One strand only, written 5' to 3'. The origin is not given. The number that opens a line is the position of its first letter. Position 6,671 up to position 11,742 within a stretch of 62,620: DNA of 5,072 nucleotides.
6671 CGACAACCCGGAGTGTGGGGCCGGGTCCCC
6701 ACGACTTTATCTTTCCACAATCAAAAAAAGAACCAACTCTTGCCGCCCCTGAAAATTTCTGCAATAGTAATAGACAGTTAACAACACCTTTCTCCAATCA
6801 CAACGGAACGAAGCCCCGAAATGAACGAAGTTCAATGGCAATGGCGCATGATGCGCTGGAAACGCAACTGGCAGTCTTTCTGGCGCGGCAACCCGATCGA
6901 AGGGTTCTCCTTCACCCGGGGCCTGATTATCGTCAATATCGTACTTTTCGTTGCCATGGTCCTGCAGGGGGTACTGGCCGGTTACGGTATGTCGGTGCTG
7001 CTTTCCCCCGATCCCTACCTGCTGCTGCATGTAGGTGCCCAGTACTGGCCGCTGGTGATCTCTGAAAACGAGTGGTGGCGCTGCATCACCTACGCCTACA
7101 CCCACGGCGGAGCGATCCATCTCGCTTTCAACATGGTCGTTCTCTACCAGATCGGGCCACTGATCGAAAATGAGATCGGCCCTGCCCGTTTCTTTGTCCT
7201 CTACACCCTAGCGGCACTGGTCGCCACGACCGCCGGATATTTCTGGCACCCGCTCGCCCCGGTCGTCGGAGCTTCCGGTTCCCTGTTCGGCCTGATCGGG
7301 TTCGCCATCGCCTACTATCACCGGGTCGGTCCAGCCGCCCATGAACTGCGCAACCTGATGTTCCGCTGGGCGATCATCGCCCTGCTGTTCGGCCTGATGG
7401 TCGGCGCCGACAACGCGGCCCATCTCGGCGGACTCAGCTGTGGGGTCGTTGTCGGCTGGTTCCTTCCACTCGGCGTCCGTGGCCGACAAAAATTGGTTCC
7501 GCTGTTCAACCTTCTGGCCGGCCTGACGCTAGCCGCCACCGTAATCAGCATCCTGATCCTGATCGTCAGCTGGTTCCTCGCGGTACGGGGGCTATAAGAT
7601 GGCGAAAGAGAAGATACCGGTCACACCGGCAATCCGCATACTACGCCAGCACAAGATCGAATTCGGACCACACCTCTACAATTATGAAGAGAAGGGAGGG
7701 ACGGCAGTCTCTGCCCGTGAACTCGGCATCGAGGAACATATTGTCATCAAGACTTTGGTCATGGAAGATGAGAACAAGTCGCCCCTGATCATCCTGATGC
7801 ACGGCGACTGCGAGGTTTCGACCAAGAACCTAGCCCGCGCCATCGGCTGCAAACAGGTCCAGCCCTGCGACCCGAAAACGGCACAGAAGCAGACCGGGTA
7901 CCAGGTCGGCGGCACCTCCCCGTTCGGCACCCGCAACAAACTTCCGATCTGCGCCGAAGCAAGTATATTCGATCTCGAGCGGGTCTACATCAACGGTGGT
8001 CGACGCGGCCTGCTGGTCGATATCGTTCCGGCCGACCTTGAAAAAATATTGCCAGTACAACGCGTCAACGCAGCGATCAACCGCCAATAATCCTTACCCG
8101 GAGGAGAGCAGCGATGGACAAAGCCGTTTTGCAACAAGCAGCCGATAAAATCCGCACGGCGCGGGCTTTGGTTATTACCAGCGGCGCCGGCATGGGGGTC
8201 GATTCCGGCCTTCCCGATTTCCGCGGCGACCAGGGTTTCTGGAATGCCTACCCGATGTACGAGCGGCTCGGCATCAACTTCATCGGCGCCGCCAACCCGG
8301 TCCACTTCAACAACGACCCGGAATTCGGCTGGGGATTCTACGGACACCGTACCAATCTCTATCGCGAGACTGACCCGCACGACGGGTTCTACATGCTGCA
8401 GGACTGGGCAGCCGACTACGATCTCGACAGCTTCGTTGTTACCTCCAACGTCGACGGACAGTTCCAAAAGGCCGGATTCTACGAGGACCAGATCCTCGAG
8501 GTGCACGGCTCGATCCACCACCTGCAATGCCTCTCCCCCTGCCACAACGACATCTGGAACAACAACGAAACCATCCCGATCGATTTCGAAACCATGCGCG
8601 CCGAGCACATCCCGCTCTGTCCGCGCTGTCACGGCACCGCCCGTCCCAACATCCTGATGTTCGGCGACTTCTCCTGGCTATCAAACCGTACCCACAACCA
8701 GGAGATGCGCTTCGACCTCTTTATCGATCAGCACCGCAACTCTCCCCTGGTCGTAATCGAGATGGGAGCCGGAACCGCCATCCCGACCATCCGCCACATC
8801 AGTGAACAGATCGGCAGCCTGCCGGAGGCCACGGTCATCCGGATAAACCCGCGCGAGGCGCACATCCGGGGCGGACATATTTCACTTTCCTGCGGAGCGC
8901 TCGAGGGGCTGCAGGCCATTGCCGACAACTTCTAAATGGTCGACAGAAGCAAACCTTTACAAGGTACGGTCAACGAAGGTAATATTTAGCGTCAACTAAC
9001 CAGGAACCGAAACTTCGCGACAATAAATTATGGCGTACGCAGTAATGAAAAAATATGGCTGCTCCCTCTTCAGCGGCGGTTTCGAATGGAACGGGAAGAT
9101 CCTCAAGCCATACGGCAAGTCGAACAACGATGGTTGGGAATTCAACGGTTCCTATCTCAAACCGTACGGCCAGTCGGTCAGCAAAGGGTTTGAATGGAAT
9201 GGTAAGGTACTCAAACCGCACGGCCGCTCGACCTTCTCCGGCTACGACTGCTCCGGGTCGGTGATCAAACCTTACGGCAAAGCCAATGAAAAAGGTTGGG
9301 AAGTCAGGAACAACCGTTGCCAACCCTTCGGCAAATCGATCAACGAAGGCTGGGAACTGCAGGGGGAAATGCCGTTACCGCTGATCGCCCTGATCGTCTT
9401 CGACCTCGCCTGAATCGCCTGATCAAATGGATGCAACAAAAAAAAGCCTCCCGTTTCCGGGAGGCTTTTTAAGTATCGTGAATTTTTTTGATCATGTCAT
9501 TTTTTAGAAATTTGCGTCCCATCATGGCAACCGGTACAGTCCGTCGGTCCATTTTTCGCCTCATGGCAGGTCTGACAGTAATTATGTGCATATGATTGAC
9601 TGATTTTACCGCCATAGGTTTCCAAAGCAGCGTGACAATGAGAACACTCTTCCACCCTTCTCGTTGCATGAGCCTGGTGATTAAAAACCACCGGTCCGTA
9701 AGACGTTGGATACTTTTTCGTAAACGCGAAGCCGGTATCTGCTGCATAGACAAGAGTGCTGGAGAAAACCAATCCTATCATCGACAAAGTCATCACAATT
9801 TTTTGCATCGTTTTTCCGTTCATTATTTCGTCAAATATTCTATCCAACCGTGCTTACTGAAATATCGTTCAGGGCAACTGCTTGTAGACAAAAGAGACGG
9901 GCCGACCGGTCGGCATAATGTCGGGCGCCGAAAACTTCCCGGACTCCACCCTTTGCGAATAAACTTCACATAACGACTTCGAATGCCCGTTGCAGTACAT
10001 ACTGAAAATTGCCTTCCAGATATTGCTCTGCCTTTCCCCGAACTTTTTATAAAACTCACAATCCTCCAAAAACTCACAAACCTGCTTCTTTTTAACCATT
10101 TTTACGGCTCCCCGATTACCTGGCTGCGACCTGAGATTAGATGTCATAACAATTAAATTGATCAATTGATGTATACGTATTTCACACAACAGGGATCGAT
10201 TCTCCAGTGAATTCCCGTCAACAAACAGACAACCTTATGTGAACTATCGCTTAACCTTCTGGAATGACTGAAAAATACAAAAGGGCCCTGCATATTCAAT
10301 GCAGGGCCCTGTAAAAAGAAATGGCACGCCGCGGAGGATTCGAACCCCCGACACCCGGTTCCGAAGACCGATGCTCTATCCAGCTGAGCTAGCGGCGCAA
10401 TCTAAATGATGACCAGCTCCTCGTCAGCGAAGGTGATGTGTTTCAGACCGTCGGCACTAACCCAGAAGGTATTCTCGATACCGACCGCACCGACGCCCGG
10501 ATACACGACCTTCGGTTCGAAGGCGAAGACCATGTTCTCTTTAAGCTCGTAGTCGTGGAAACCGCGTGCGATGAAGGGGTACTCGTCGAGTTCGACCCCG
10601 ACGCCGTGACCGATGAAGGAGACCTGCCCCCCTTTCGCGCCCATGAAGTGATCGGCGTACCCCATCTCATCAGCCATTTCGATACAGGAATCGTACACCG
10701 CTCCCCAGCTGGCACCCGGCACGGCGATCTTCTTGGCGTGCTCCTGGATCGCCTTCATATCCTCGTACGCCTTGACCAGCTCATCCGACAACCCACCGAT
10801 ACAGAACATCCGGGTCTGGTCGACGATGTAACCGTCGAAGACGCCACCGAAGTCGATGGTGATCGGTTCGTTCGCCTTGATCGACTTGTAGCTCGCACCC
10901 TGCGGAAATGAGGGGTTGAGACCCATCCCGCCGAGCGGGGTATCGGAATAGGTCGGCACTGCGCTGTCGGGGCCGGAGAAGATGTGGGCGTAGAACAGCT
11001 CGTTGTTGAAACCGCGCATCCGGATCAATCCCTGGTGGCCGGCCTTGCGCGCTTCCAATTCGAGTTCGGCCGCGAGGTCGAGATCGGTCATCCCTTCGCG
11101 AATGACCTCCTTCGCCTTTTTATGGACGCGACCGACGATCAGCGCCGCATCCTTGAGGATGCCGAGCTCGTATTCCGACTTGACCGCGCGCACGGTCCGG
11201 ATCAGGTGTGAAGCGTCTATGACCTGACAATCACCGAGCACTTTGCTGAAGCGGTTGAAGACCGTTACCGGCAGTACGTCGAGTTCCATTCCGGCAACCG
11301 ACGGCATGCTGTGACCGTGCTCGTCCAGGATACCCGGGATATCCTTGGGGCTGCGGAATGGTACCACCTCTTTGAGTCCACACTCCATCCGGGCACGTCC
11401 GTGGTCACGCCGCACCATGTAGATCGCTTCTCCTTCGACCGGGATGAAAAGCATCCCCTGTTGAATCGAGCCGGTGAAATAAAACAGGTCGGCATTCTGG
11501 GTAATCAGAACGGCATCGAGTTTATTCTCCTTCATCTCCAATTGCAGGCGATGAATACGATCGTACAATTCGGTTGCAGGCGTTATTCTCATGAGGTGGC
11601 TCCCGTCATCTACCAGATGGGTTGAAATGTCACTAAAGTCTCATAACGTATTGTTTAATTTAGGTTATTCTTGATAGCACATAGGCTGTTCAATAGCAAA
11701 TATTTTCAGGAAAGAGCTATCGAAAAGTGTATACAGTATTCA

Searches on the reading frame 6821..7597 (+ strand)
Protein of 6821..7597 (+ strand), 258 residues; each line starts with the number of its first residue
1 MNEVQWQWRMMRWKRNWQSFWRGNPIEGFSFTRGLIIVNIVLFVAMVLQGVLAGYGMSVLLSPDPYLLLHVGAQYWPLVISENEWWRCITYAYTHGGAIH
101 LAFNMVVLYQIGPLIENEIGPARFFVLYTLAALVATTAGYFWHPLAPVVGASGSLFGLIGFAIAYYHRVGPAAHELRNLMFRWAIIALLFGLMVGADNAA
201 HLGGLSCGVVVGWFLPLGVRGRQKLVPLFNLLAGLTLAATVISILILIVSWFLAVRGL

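Call 66: search_protein_families(library=pfam, proteins=[window:6821-7597:+], max_evalue=0.00001)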
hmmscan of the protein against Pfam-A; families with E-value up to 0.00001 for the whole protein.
window:6821-7597:+ (258 aa): 1 family
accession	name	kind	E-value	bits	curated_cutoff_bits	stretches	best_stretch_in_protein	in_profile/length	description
PF01694.28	Rhomboid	-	3.9e-29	102.1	22.6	1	83-215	2-140/143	Rhomboid domain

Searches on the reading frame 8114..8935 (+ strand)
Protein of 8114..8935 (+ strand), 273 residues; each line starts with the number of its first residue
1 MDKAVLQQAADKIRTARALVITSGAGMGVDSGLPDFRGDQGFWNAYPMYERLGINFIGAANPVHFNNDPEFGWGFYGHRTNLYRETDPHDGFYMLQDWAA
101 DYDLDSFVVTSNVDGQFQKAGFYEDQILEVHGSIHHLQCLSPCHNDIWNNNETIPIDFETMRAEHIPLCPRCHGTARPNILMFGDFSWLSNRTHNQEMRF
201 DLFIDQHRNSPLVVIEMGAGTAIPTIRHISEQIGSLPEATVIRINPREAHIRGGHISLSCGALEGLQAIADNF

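Call 66: search_protein_families(library=pfam, proteins=[window:8114-8935:+], max_evalue=0.00001)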
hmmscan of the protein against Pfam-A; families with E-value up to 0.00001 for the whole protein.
window:8114-8935:+ (273 aa): 1 family
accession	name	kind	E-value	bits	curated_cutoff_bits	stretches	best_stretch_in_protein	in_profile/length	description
PF02146.23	SIR2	-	1.3e-20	74.5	24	1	24-186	1-151/180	Sir2 family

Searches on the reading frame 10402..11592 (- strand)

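Call 66: search_protein_families(library=pfam, proteins=[window:10402-11592:-], max_evalue=0.00001)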
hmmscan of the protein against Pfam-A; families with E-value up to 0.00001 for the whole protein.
window:10402-11592:- (396 aa): 2 families
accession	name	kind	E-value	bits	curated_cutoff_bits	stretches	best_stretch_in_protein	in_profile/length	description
PF00557.29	Peptidase_M24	-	2.3e-44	152.1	23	1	146-379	3-207/208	Metallopeptidase family M24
PF01321.24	Creatinase_N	-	1.2e-27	97.4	22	1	12-137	1-128/128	Creatinase/Prolidase N-terminal domain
